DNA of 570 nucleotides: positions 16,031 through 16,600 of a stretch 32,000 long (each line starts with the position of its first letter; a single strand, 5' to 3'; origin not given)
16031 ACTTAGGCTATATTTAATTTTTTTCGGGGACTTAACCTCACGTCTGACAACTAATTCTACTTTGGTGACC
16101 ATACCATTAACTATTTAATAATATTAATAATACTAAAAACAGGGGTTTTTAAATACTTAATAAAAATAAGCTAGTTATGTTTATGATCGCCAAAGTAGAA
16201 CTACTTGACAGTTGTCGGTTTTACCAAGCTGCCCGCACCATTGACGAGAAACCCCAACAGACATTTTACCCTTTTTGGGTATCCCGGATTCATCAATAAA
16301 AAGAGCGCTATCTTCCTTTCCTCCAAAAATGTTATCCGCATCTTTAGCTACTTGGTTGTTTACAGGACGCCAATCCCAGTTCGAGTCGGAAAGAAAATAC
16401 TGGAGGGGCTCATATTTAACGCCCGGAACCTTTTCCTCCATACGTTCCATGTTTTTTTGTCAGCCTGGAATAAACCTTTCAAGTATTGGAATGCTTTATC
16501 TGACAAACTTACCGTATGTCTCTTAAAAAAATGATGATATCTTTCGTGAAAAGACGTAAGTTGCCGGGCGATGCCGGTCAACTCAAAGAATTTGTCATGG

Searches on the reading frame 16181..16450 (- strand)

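Call 31: search_protein_families(library=pfam, proteins=[window:16181-16450:-], max_evalue=0.01)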
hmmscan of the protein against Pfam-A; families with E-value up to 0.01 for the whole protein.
window:16181-16450:- (89 aa): 1 family
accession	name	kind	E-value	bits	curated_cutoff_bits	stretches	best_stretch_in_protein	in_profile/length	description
PF13546.12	DDE_5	-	8.5e-22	78.4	27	1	1-84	31-114/272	DDE superfamily endonuclease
